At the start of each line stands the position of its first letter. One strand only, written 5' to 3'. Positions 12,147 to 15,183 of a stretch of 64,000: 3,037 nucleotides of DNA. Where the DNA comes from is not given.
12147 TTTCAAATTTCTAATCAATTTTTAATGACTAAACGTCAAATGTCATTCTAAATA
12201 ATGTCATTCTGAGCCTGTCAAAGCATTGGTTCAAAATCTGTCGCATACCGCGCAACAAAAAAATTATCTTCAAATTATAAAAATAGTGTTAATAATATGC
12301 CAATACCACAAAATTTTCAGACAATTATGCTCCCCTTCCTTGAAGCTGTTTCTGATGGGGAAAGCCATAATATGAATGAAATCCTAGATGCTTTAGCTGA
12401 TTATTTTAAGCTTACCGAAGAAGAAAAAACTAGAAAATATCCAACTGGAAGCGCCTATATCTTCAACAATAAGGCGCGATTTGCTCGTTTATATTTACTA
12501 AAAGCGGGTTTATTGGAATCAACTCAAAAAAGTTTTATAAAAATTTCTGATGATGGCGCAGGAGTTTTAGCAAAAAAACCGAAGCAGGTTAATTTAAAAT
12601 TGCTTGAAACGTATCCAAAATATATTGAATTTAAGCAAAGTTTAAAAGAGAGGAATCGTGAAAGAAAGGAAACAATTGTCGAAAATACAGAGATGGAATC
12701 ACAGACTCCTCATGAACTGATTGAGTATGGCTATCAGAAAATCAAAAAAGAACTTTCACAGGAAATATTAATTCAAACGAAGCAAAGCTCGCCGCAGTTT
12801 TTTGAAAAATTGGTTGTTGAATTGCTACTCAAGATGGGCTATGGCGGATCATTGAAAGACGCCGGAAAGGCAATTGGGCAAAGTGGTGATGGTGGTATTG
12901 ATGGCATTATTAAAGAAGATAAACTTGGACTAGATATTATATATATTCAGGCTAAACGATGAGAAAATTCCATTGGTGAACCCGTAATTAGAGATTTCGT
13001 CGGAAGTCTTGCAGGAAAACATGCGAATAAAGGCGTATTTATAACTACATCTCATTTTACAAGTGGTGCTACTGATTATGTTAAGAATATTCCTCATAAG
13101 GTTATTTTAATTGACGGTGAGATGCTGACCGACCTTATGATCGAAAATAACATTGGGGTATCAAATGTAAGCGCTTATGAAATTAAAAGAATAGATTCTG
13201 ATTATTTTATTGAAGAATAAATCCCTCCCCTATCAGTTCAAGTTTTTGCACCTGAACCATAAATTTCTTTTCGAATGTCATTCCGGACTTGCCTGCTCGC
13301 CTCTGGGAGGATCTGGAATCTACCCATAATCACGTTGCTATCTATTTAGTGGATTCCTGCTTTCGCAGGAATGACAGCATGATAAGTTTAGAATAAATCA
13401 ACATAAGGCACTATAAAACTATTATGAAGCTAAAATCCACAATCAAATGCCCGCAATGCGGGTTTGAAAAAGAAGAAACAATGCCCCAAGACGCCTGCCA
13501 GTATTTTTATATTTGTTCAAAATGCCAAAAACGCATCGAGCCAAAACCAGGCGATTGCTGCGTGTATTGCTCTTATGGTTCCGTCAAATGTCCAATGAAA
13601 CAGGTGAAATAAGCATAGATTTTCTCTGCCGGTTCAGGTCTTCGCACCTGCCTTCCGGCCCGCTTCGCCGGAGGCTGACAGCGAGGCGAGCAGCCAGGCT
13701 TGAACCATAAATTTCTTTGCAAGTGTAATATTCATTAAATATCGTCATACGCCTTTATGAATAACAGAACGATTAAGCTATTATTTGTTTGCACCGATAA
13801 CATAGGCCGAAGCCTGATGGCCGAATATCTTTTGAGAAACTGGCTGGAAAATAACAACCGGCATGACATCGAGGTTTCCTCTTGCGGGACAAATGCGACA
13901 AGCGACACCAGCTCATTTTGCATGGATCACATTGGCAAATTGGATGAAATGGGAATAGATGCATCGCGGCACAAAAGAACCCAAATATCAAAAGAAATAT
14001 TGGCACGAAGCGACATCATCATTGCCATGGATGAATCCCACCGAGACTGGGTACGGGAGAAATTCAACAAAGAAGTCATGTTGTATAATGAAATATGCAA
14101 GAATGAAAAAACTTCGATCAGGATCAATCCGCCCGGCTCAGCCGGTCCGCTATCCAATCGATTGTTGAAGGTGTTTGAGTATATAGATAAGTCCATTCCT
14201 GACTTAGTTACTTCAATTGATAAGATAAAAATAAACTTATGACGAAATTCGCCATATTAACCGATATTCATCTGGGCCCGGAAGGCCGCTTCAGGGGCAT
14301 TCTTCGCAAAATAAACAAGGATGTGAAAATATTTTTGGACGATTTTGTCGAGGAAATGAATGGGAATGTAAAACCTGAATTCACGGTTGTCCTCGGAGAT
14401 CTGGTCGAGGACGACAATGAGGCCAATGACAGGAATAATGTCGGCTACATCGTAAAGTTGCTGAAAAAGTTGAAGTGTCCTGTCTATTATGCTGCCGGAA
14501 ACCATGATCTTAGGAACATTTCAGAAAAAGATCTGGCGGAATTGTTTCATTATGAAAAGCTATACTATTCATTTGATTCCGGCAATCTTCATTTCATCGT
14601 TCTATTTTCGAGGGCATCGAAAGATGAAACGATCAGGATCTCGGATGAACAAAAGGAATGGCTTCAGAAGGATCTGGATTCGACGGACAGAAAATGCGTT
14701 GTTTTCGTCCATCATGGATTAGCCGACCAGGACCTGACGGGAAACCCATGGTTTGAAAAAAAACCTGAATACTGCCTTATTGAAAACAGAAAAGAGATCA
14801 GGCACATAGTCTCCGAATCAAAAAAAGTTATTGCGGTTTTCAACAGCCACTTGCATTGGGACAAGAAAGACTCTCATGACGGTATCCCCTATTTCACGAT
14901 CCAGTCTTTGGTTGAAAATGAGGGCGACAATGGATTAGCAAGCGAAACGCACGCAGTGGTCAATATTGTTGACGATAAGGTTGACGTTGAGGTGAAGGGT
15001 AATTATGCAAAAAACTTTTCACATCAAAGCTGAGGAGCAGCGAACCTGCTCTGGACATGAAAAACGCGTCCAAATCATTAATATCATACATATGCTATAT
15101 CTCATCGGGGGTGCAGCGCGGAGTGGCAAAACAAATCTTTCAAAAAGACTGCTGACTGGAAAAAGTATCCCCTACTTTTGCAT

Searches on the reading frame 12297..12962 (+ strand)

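Call 8: search_protein_families(library=pfam, proteins=[window:12297-12962:+], max_evalue=0.01)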
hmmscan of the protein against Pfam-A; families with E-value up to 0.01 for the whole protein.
window:12297-12962:+ (221 aa): 2 families
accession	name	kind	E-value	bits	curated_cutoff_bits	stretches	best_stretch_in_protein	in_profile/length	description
PF14338.12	Mrr_N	-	1.1e-25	90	29.5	1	7-92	1-86/87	Mrr N-terminal domain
PF04471.18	Mrr_cat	-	7.2e-14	52.3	21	1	163-221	3-56/115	Restriction endonuclease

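Call 76: search_protein_families(library=padloc, proteins=[window:12297-12962:+], max_evalue=0.001)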
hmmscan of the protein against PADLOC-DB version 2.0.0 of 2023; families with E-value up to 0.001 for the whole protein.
window:12297-12962:+ (221 aa): 4 families
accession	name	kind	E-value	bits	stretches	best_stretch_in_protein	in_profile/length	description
PDLC03657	mREase_IV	-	6.1e-44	148.6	1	6-221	5-229/317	Type IV methyl-directed restriction enzyme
PDLC04819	PDC-S02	-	2.8e-06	24.8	1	111-221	151-249/334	-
PDLC04806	PDC-S02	-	2.2e-05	21.9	1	136-220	157-238/324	-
PDLC04796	PDC-S02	-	0.0002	18.4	1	134-205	213-279/390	-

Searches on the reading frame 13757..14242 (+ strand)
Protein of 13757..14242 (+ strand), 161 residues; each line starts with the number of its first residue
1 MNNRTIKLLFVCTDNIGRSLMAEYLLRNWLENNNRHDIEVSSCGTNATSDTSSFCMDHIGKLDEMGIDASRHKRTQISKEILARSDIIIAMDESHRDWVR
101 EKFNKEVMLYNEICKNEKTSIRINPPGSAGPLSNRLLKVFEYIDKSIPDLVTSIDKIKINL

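Call 8: search_protein_families(library=pfam, proteins=[window:13757-14242:+], max_evalue=0.01)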
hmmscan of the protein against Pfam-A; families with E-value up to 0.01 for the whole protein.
window:13757-14242:+ (161 aa): 2 families
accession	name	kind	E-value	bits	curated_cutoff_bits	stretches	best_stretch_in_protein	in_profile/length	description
PF01451.26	LMWPc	-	4.7e-19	69.5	23.2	1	9-122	2-117/144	Low molecular weight phosphotyrosine protein phosphatase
PF02302.22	PTS_IIB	-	0.0074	17.3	23.6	0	7-44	1-37/90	PTS system, Lactose/Cellobiose specific IIB subunit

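Call 76: search_protein_families(library=padloc, proteins=[window:13757-14242:+], max_evalue=0.001)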
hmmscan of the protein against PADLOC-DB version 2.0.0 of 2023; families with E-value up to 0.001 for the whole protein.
window:13757-14242:+ (161 aa): 0 families

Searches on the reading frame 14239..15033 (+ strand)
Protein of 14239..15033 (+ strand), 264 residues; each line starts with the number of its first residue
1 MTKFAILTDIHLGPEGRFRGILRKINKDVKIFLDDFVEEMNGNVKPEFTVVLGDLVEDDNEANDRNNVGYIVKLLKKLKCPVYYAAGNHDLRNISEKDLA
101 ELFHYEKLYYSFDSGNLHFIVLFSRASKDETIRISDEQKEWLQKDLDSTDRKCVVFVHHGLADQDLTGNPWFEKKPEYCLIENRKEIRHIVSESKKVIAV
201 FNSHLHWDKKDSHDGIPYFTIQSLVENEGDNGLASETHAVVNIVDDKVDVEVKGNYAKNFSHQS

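Call 8: search_protein_families(library=pfam, proteins=[window:14239-15033:+], max_evalue=0.01)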
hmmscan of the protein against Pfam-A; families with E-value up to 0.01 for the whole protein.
window:14239-15033:+ (264 aa): 1 family
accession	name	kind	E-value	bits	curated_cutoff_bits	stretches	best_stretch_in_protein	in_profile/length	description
PF00149.33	Metallophos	-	2.1e-12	48.3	21.5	1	3-206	2-189/191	Calcineurin-like phosphoesterase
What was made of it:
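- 14239..15033 (+): Metallophosphoesterase gene. It is the left flank and a recurrent anchor of the variable region. Pfam PF00149, E = 2e-12 (call 8).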

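Call 36: find_homologous_proteins(query=window:14239-15030:+)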
Query window:14239-15030:+ (264 aa): 182 proteins with E <= 0.001 among 914 candidates; the best 120 are listed.
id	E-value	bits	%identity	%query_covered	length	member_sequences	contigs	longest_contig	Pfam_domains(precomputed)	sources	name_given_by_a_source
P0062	5.5e-163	559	93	99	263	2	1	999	PF00149.34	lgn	-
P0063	2.0e-147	508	83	100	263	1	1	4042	PF00149.34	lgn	-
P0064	3.7e-146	504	83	100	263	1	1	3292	PF00149.34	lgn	-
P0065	1.5e-145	502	81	99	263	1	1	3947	PF00149.34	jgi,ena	-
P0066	1.5e-145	502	86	97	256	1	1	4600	PF00149.34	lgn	-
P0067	8.6e-138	476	79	99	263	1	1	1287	PF00149.34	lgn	-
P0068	1.4e-137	475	82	95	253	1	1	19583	PF00149.34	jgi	-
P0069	8.1e-137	473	77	99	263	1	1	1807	PF00149.34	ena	-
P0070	2.0e-133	462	77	99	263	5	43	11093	PF00149.34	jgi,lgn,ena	-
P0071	8.0e-132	457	75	99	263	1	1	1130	PF00149.34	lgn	-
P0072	1.3e-131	456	76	100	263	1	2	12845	PF00149.34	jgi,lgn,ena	-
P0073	1.9e-131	455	74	99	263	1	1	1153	PF00149.34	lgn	-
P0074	5.8e-131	454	76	99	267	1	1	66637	PF00149.34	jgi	jgi:3',5'-cyclic AMP phosphodiesterase CpdA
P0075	7.5e-131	453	75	99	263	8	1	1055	PF00149.34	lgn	-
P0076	1.0e-130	453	76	99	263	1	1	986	PF00149.34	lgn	-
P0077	1.7e-130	452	76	99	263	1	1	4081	PF00149.34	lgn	-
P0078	3.4e-130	451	75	99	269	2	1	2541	PF00149.34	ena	-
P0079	5.7e-130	451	75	99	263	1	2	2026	PF00149.34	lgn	-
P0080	2.2e-129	449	75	99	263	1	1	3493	PF00149.34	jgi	-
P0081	8.2e-129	447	76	99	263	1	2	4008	PF00149.34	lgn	-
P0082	9.6e-129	446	74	99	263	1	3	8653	PF00149.34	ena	-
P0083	1.1e-128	446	74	99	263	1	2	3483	PF00149.34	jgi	jgi:Icc protein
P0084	1.2e-128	446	75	98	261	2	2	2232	PF00149.34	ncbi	-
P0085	2.1e-128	445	75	99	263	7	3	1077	PF00149.34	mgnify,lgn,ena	mgnify:FL=1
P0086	3.8e-128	445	74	99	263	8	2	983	PF00149.34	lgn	-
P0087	8.7e-128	443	74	99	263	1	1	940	PF00149.34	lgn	-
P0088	2.9e-127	442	74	99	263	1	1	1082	PF00149.34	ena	-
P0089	9.3e-126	437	71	99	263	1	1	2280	PF00149.34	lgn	-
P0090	1.1e-125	436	72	99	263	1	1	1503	PF00149.34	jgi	jgi:hypothetical protein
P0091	3.7e-125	435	73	99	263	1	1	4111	PF00149.34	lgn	-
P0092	6.9e-125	434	72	99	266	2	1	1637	PF00149.34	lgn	-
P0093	2.8e-124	432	75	98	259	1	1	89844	PF00149.34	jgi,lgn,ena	-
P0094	7.6e-124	430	73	99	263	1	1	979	PF00149.34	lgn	-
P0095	9.8e-124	430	71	99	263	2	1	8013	PF00149.34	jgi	-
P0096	1.4e-123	430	71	99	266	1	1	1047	PF00149.34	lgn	-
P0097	1.4e-123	430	69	99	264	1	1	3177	PF00149.34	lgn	-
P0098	2.1e-123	429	72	98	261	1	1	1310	PF00149.34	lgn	-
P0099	2.1e-123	429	71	97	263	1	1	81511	PF00149.34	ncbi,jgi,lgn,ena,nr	ncbi:MAG: metallophosphoesterase [Nanoarchaeota archaeon]|nr:metallophosphoesterase [Nanoarchaeota a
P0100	3.7e-123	428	73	99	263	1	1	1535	PF00149.34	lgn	-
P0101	5.8e-123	428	71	97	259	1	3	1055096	PF00149.34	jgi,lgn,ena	jgi:3',5'-cyclic AMP phosphodiesterase CpdA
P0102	1.2e-122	427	72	99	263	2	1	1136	PF00149.34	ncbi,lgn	-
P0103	2.3e-121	422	71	99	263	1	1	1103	PF00149.34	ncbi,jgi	jgi:DNA repair exonuclease SbcCD nuclease subunit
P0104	2.7e-121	422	71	99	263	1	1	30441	PF00149.34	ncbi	-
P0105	3.3e-121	422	69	98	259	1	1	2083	PF00149.34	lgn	-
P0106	7.5e-121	421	69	98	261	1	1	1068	PF00149.34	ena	-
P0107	1.0e-120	420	71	99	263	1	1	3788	PF00149.34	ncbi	-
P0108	1.8e-120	419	70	98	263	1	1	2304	PF00149.34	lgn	-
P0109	2.4e-120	419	70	100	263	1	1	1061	PF00149.34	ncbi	-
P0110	2.7e-120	419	71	97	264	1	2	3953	PF00149.34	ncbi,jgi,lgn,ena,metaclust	metaclust:\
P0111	2.8e-120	419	69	98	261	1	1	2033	PF00149.34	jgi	-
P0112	1.6e-119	416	70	99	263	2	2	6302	PF00149.34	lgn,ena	-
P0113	1.8e-119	416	67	99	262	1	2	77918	PF00149.34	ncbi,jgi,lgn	ncbi:MAG: metallophosphoesterase [Patescibacteria group bacterium]|jgi:alkaline phosphatase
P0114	3.4e-119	415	71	97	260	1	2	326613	PF00149.34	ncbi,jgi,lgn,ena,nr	ncbi:MAG TPA: metallophosphoesterase [Candidatus Moranbacteria bacterium]|nr:metallophosphoesterase 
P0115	4.0e-119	415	67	100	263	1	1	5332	PF00149.34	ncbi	-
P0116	5.7e-119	414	67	99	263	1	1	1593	PF00149.34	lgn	-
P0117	6.5e-119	414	69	98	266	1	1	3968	PF00149.34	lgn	-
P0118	2.0e-117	409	65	99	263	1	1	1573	PF00149.34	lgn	-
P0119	2.2e-117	409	67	100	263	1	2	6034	PF00149.34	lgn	-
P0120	4.6e-117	408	69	100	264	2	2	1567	PF00149.34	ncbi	-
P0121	5.0e-117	408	70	99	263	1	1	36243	PF00149.34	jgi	jgi:3',5'-cyclic AMP phosphodiesterase CpdA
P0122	2.9e-116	406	75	87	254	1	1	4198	PF00149.34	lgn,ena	-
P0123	1.3e-115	403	69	99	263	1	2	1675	PF00149.34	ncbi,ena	-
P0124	1.8e-115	403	66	99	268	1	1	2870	PF00149.34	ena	-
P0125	2.7e-115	402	66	99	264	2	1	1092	PF00149.34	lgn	-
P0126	3.4e-115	402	66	99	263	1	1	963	PF12850.13,PF00149.34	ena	-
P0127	3.9e-115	402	67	99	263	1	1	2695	PF12850.13,PF00149.34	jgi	-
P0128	1.3e-114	400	67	100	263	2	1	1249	PF00149.34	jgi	-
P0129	3.3e-114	399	65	98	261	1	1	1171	PF00149.34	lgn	-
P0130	4.2e-114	399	68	98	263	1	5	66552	PF00149.34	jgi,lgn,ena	-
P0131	2.9e-113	396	66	98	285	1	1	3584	PF00149.34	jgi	jgi:3',5'-cyclic-AMP phosphodiesterase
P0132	2.7e-111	389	66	99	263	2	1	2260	PF00149.34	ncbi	-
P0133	2.0e-110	386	65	98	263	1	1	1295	PF00149.34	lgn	-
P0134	7.2e-110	385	66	98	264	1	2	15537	PF00149.34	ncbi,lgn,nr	ncbi:MAG: metallophosphoesterase [Candidatus Moranbacteria bacterium]|nr:metallophosphoesterase [Can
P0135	3.3e-109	382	63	98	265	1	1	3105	PF00149.34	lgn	-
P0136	4.4e-109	382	62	99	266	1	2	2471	PF12850.13,PF00149.34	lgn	-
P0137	4.8e-109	382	64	98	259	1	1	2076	PF00149.34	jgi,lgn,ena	-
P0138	2.6e-108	379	66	99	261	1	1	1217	PF00149.34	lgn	-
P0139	1.4e-107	377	64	99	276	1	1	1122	PF00149.34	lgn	-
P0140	1.4e-107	377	66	99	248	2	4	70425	PF00149.34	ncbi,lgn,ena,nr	ncbi:MAG: metallophosphoesterase [Candidatus Pacebacteria bacterium]|nr:metallophosphoesterase [Cand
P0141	2.4e-107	376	62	98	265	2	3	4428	PF00149.34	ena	-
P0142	4.2e-107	376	60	97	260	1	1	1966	PF00149.34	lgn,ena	-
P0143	3.3e-106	373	71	84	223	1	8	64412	PF00149.34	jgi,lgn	jgi:calcineurin-like phosphoesterase family protein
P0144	6.1e-106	372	61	99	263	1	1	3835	PF12850.13,PF00149.34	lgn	-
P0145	1.2e-105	371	59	99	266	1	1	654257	PF00149.34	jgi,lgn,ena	-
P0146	1.4e-105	371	61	99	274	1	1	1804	PF12850.13,PF00149.34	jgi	jgi:3',5'-cyclic-AMP phosphodiesterase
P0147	8.1e-105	368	62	97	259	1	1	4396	PF00149.34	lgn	-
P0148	1.1e-104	368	61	99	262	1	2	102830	PF00149.34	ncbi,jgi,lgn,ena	ncbi:MAG: metallophosphoesterase [Parcubacteria group bacterium]|jgi:3',5'-cyclic AMP phosphodiester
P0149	1.3e-104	367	62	99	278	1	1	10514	PF12850.13,PF00149.34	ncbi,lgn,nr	ncbi:MAG: metallophosphoesterase [Patescibacteria group bacterium]|nr:metallophosphoesterase [Patesc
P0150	4.0e-104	366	58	99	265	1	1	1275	PF00149.34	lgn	-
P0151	4.3e-103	362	62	98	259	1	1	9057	PF00149.34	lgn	-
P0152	7.4e-103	362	61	98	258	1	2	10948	PF12850.13,PF00149.34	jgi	-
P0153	1.8e-102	360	61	97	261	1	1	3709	PF00149.34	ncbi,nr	ncbi:MAG: metallophosphoesterase [Candidatus Diapherotrites archaeon]|nr:metallophosphoesterase [Can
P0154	1.8e-102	360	63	97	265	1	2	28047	PF00149.34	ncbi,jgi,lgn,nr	ncbi:MAG: metallophosphoesterase [Patescibacteria group bacterium]|jgi:3',5'-cyclic AMP phosphodiest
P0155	1.9e-102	360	62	97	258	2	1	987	PF12850.13,PF00149.34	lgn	-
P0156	2.0e-102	360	59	99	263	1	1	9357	PF12850.13,PF00149.34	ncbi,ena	-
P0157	3.3e-102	360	60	99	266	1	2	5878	PF00149.34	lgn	-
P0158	2.1e-101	357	57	100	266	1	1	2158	PF00149.34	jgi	jgi:3',5'-cyclic-AMP phosphodiesterase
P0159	4.5e-101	356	61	97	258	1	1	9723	PF12850.13,PF00149.34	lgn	-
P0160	4.9e-101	356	60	97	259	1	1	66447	PF00149.34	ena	-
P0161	5.6e-101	355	61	98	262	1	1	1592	PF12850.13,PF00149.34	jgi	jgi:3',5'-cyclic-AMP phosphodiesterase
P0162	1.2e-100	354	57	99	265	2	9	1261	PF00149.34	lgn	-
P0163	1.0e-99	351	57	98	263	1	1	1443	PF12850.13,PF00149.34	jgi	jgi:3',5'-cyclic-AMP phosphodiesterase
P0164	4.9e-99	349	59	95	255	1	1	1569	PF00149.34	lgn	-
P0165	5.2e-99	349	59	98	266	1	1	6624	PF00149.34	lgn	-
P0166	9.3e-99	348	59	99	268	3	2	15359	PF00149.34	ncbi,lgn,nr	ncbi:MAG TPA: metallophosphoesterase [Candidatus Bathyarchaeia archaeon]|nr:metallophosphoesterase [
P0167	9.3e-99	348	59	98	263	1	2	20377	PF00149.34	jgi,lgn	jgi:manganese-dependent ADP-ribose/CDP-alcohol diphosphatase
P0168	3.7e-98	346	60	98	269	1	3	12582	PF12850.13,PF00149.34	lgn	-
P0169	1.6e-97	344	57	99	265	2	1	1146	PF00149.34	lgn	-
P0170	1.4e-96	341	59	97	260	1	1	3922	PF00149.34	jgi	-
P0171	1.9e-96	341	57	98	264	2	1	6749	PF00149.34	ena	-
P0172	2.4e-96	340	59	97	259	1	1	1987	PF00149.34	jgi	jgi:alkaline phosphatase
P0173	1.1e-95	338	57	97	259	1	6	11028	PF00149.34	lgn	-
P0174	1.7e-95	337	58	94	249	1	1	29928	PF00149.34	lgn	-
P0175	5.4e-95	336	56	98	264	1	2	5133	PF00149.34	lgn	-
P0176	8.0e-95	335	56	100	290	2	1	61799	PF00149.34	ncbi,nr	ncbi:MAG: metallophosphoesterase [Candidatus Moranbacteria bacterium]|nr:metallophosphoesterase [Can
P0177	1.7e-94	334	59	97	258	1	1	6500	PF12850.13,PF00149.34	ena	-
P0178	1.7e-93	331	60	99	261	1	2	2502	PF00149.34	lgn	-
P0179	2.0e-93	331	52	99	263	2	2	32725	PF12850.13,PF00149.34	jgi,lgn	-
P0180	2.3e-93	331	53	98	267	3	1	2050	PF00149.34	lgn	-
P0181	4.9e-93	329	56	96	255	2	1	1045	PF00149.34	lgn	-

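Call 38: find_encoding_contigs(protein=P0062, flank=10000, max_places=4)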
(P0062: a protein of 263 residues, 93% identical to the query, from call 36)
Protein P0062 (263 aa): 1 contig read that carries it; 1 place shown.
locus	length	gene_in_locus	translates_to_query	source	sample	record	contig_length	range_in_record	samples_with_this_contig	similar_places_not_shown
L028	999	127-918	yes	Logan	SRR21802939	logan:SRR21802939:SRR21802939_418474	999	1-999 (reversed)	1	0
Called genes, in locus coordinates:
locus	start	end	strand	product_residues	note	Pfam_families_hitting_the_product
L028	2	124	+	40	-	?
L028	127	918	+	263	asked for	PF00149:Metallophos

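Call 39: find_encoding_contigs(protein=P0066, flank=10000, max_places=4)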
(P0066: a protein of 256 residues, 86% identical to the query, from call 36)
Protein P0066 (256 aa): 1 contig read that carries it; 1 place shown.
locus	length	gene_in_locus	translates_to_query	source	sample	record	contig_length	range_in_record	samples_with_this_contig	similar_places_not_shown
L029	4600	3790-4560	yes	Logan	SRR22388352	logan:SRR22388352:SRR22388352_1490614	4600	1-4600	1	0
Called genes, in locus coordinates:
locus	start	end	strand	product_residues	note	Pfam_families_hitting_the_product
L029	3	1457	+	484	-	?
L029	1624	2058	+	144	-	PF01451:LMWPc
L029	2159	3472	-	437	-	PF03313:SDH_alpha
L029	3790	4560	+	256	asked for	PF00149:Metallophos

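Call 40: find_encoding_contigs(protein=P0068, flank=10000, max_places=4)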
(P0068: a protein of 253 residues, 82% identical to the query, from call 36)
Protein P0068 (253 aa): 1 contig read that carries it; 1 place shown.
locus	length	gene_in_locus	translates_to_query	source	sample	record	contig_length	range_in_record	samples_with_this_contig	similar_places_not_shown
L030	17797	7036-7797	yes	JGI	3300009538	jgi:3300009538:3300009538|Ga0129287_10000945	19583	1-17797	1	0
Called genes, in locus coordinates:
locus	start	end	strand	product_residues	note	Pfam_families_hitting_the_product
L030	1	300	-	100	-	?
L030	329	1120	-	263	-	PF00483:NTP_transferase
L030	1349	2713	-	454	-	PF02878:PGM_PMM_I, PF02879:PGM_PMM_II, PF02880:PGM_PMM_III, PF00408:PGM_PMM_IV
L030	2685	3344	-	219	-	PF00702:Hydrolase (weak)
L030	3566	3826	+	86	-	-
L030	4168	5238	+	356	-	PF01926:MMR_HSR1, PF02421:FeoB_N, PF06071:YchF-GTPase_C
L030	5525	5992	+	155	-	-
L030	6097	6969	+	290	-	PF01545:Cation_efflux, PF16916:ZT_dimer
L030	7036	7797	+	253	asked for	PF00149:Metallophos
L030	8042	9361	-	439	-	PF03313:SDH_alpha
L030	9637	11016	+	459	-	PF04055:Radical_SAM (faint)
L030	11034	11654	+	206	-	PF00881:Nitroreductase, PF14512:TM1586_NiRdase (weak)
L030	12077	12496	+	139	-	PF00293:NUDIX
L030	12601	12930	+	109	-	-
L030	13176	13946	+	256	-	PF01250:Ribosomal_S6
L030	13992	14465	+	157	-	PF00436:SSB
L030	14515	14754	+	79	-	PF01084:Ribosomal_S18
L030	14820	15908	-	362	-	PF00154:RecA_N, PF13481:AAA_25 (faint), PF06745:ATPase (faint), PF08423:Rad51, PF27531:MT3502_N (weak), PF01637:ATPase_2 (weak), PF21096:RecA_C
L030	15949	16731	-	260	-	PF01381:HTH_3 (faint), PF12844:HTH_19 (weak), PF13413:HTH_25, PF09136:Glucodextran_B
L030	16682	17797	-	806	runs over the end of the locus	PF13491:FtsK_4TM, PF17854:FtsK_alpha, PF01580:FtsK_SpoIIIE, PF09397:FtsK_gamma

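Call 56: search_protein_families(library=ncbifam, proteins=[window:14239-15033:+], max_evalue=0.01)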
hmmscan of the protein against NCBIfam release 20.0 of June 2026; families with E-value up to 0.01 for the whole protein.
window:14239-15033:+ (264 aa): 5 families
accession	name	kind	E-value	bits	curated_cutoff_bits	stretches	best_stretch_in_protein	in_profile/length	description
NF050112.1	PhdiestSpdARhizob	equivalog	5.6e-12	45.9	400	1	3-226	1-218/264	2', 3'cyclic nucleotide phosphodiesterase SpdA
NF008359.0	PRK11148.1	equivalog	4.5e-10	39.5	225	1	43-216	53-215/275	3',5'-cyclic-AMP phosphodiesterase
TIGR03729.1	acc_ester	subfamily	4.7e-06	26.2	148.25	1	66-109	48-92/239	putative phosphoesterase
TIGR04123.1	P_estr_lig_assc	hypoth_equivalog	1.4e-05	24.6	150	1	6-96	25-115/207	ligase-associated DNA damage response endonuclease PdeM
TIGR03767.1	P_acnes_RR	hypoth_equivalog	0.0012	17.6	330.75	1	108-213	292-397/496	TIGR03767 family metallophosphoesterase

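Call 76: search_protein_families(library=padloc, proteins=[window:14239-15033:+], max_evalue=0.001)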
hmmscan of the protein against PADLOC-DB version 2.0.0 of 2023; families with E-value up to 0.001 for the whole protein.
window:14239-15033:+ (264 aa): 0 families
